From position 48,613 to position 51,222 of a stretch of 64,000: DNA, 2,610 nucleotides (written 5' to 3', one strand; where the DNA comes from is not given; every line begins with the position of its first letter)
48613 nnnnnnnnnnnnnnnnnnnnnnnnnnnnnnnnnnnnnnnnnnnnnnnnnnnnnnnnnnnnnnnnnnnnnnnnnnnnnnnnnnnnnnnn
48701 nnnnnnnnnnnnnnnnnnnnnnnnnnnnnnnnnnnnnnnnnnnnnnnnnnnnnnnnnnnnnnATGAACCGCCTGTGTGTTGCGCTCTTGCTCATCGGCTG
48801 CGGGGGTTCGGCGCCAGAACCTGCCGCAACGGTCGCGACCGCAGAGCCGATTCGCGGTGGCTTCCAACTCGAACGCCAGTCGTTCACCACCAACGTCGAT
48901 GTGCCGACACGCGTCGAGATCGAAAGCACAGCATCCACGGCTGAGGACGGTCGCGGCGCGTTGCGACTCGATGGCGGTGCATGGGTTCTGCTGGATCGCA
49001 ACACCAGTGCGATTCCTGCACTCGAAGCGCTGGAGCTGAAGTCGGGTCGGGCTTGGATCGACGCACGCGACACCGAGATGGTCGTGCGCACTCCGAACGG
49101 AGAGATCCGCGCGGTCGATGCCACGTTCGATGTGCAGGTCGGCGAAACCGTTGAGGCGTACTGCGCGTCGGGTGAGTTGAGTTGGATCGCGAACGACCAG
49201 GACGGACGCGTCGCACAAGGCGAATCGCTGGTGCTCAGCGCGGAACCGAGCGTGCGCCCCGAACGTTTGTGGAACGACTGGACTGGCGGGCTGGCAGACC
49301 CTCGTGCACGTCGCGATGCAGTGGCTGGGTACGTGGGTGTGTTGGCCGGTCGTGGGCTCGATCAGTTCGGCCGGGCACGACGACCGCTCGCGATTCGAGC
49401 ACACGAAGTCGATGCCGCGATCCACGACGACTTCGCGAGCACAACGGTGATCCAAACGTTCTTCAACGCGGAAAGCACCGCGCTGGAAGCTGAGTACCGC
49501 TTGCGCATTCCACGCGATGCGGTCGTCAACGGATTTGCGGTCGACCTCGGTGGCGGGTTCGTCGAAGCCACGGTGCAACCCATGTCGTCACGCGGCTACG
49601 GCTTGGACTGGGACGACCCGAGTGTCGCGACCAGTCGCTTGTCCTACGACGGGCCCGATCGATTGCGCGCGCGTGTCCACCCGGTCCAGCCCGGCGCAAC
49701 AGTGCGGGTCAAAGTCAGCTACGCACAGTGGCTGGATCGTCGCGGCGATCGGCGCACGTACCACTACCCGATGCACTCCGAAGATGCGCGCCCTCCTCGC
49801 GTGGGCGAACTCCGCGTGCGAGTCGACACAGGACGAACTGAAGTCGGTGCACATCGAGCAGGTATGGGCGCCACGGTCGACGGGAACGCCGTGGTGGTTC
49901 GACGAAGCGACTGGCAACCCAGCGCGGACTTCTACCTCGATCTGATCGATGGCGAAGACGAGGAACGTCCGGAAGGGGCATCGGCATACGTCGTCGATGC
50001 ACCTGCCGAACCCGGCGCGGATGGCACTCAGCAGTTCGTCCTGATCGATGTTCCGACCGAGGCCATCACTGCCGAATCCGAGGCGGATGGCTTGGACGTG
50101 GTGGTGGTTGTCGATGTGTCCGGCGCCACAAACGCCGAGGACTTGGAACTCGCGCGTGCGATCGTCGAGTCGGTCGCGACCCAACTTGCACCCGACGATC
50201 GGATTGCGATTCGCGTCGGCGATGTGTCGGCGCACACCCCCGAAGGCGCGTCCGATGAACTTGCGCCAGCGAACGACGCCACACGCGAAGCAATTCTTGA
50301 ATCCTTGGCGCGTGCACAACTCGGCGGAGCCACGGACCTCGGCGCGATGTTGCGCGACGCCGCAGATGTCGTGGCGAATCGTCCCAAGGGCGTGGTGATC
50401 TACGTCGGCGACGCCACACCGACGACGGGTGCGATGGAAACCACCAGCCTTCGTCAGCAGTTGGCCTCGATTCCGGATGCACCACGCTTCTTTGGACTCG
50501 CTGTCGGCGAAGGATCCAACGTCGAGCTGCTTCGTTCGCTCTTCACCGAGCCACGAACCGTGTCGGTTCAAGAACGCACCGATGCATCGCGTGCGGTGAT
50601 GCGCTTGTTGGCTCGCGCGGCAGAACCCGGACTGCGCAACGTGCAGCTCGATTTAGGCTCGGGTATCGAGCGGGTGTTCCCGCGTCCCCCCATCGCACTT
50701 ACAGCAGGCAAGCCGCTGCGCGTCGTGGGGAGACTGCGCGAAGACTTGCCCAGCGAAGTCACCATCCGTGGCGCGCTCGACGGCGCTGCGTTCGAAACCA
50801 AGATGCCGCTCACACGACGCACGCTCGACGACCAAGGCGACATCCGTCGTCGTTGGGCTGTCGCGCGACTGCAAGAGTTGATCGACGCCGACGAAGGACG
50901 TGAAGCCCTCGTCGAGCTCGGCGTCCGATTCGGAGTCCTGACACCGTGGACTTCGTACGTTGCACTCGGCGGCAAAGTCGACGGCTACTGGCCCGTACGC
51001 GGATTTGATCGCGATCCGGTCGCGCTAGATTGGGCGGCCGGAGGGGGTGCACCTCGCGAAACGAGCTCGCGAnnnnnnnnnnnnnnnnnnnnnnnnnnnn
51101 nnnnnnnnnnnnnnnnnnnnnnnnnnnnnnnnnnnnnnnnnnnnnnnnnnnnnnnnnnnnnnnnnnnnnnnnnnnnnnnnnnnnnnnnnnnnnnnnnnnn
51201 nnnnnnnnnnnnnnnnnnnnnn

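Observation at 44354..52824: Tandem paralogous giant FecR-VIT-VWA-TPR lipoproteins; the second carries a TonB-C/AgmX-like domain where the first has an acidic disordered insert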

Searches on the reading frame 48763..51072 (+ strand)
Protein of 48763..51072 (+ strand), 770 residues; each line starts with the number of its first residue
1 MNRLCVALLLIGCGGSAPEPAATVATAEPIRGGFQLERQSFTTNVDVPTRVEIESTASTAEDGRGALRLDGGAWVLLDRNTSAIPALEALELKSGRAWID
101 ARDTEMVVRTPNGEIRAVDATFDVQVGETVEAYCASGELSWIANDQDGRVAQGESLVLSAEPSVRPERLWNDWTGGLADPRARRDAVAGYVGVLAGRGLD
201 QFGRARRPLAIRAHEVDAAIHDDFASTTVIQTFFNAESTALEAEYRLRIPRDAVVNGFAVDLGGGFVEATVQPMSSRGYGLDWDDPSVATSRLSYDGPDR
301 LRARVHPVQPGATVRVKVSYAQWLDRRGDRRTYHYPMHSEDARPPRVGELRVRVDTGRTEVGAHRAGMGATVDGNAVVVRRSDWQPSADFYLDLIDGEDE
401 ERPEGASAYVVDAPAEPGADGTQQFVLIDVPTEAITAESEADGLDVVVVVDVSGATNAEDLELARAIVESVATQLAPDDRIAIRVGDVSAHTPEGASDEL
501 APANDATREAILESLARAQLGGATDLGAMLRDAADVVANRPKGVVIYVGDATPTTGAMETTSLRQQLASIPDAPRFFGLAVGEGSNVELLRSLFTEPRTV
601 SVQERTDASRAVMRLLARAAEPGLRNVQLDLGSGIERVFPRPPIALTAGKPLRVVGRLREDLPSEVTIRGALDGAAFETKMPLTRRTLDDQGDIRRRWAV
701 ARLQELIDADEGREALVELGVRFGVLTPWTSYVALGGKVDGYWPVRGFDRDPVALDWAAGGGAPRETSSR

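Call 39: predict_structure(alignment_id=A3)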
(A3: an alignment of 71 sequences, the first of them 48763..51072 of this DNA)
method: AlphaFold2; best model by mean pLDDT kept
length: 770 residues; sequences in the alignment: 71
mean_pLDDT: 90.3   pTM: 0.89
mean pLDDT of the five models: 90.3, 90.1, 89.6, 89.5, 89.0
residues with pLDDT >= 90: 545; 70-90: 182; 50-70: 37; < 50: 6
segments of 3 or more residues with pLDDT < 50: 1-3
pLDDT, mean of each block of 10 residues (from residue 1): 51 72 94 92 93 96 92 93 97 95 93 94 94 92 95 93 84 55 77 95 91 98 96 97 96 95 96 87 93 95 97 98 93 92 90 94 93 95 93 91 89 74 90 87 91 85 91 90 94 94 95 91 92 93 94 90 88 90 89 81 81 89 92 92 88 94 95 93 92 95 91 92 96 83 93 91 75
secondary structure, 60 per line:
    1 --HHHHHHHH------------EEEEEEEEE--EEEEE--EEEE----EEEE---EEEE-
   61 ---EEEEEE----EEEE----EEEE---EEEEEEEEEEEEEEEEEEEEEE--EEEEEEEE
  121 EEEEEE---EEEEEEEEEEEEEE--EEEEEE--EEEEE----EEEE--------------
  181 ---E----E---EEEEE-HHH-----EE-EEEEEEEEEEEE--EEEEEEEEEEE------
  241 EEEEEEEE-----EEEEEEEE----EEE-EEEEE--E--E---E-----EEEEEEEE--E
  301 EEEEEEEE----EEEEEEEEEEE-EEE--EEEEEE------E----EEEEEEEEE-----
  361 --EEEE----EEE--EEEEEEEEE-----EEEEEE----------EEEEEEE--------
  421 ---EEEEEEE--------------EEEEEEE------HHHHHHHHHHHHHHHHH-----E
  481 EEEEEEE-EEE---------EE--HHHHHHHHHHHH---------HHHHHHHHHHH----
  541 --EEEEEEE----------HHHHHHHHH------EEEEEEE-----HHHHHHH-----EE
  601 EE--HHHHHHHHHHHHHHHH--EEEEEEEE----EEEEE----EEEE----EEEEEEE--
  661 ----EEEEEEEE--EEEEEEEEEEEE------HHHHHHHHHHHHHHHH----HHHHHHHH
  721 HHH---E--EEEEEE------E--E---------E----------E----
elements in order (helices of 4 or more, strands of 3 or more residues): H3-10 E23-31 E34-38 E41-44 E49-52 E56-59 E64-69 E74-77 E82-85 E89-110 E113-126 E130-143 E146-151 E154-158 E163-166 E193-197 E210-221 E224-234 E241-248 E254-261 E266-268 E270-274 E290-297 E300-308 E313-323 E325-327 E330-335 E347-355 E363-366 E371-373 E376-384 E390-395 E406-412 E424-430 E445-451 H458-474 E480-487 E489-491 H505-516 H526-536 E543-549 H560-568 E575-581 H587-593 E599-602 H605-620 E623-630 E635-639 E644-647 E652-658 E665-672 E675-686 H693-708 H713-723 E730-735

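Call 42: search_solved_structures(query=A3, max_evalue=0.01)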
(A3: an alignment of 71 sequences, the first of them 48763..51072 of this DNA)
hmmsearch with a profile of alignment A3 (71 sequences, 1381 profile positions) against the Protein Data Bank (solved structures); distinct sequences matched with E-value up to 0.01: 21.
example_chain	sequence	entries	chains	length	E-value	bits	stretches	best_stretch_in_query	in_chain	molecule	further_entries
9c4f_I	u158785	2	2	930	1.7e-22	81.8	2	457-761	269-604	Inter-alpha-trypsin inhibitor heavy chain H4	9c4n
6fpy_A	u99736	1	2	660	3.6e-19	70.8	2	458-756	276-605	Inter-alpha-trypsin inhibitor heavy chain H1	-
6fpz_A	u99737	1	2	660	9e-18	66.2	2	458-756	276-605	Inter-alpha-trypsin inhibitor heavy chain H1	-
6jp8_F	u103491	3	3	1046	0.00034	21.2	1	457-544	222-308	Voltage-dependent calcium channel subunit alpha-2/delta-1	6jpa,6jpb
8eog_D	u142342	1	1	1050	0.00034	21.2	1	457-544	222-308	Voltage-dependent calcium channel subunit alpha-2/delta-1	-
9vlg_A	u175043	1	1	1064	0.00034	21.2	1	457-544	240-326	Isoform 2 of Voltage-dependent calcium channel subunit alpha-2/delta-1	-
8hlp_F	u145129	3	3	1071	0.00035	21.1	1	457-544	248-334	Voltage-dependent calcium channel subunit alpha-2/delta-1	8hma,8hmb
6jp5_F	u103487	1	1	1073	0.00035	21.1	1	457-544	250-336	Voltage-dependent calcium channel subunit alpha-2/delta-1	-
7xlq_D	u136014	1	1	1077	0.00035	21.1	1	457-544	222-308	Voltage-dependent calcium channel subunit alpha-2/delta-1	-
8if3_A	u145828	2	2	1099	0.00036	21.1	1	457-544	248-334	Voltage-dependent calcium channel subunit alpha-2/delta-1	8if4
7mix_D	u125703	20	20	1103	0.00036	21.1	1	457-544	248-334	Voltage-dependent calcium channel subunit alpha-2/delta-1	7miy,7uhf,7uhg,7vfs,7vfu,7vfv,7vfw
7jpk_F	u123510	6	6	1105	0.00036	21.1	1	457-544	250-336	Voltage-dependent calcium channel subunit alpha-2/delta-1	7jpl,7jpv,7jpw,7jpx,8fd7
8e56_F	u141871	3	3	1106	0.00036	21.1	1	457-544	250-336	Voltage-dependent calcium channel subunit alpha-2/delta-1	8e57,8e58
5gjv_F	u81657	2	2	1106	0.00036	21.1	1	457-544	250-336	Voltage-dependent calcium channel subunit alpha-2/delta-1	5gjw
8x90_B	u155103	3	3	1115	0.00037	21.1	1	457-544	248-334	Voltage-dependent calcium channel subunit alpha-2/delta-1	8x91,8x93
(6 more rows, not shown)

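Call 43: fold_search(model_id=the predicted structure, library=pdb)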
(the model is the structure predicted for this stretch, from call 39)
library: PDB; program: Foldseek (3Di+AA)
matches with E <= 10: 1697; with E <= 0.001: 198
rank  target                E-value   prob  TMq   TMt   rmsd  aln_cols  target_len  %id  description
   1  6fpy_B                2.2e-28  1.00  0.46  0.56   7.5       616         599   16  Inter-alpha-inhibitor heavy chain 1, wild type (released 2019-02-27)
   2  6fpy_A                1.4e-27  1.00  0.47  0.58   7.1       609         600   16  Inter-alpha-inhibitor heavy chain 1, wild type (released 2019-02-27)
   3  6fpz_A                5.7e-27  1.00  0.47  0.58   7.0       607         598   16  Inter-alpha-inhibitor heavy chain 1, D298A (released 2019-02-27)
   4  9e5c_4s               1.1e-17  1.00  0.41  0.39  10.1       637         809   13  Cryo-EM structure of 96 nm repeat of microtubule doublet from T. brucei flagellum (released 2025-03-12)
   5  8s05_A                2.5e-11  1.00  0.27  0.47   7.4       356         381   15  ArnAB complex an archaeal ortholog of the Sec23/24 core motif (released 2025-10-29)
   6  8s05_B                2.9e-11  1.00  0.27  0.48   7.0       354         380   16  ArnAB complex an archaeal ortholog of the Sec23/24 core motif (released 2025-10-29)
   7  4fx5                  3.9e-11  1.00  0.29  0.49   8.4       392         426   15  von Willebrand factor type A from Catenulispora acidiphila (released 2012-07-18)
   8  5a8j                  1.5e-10  1.00  0.28  0.51   7.4       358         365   15  Crystal structure of the ArnB paralog VWA2 from Sulfolobus acidocaldarius (released 2016-06-22)
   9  6bxj                  1.5e-08  1.00  0.23  0.27   8.3       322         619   13  Structure of a single-chain beta3 integrin (released 2018-10-03)
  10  3nif_D                4.9e-08  1.00  0.21  0.31  13.6       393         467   11  The Closed Headpiece of Integrin IIb 3 and its Complex with an IIb 3 -Specific Antagonist That Does Not Induce Opening (released 2010-12-22)
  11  4wk4_B                7.7e-08  1.00  0.19  0.31  10.4       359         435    9  Metal Ion and Ligand Binding of Integrin (released 2014-12-03)
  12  1pd0_A                1.2e-07  1.00  0.24  0.25   8.8       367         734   12  Crystal structure of the COPII coat subunit, Sec24, complexed with a peptide from the SNARE protein Sed5 (yeast syntax (released 2003-08-19)
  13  9c4f_I                1.7e-07  1.00  0.21  0.74   3.6       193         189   19  Infectious B19V capsid (released 2024-10-16)
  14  8if4_A                2.1e-07  1.00  0.20  0.17  10.7       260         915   17  Structure of human alpha-2/delta-1 without mirogabalin (released 2023-04-05)
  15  4um9_D                2.2e-07  1.00  0.22  0.34  12.6       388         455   10  Crystal structure of alpha V beta 6 with peptide (released 2014-11-12)
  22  4m0n                  4.4e-07  1.00  0.14  0.48   2.2       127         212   17  Crystal structure of a putative anti-sigma factor (BDI_1681) from Parabacteroides distasonis ATCC 8503 at 1.65 A resolut (released 2013-10-16)
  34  6ovk_R                1.3e-06  1.00  0.14  0.47   2.7       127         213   17  Crystal Structure of the Pseudomonas capeferrum Anti-sigma Regulator PupR C-terminal Cell-surface Signaling Domain in  (released 2020-03-04)
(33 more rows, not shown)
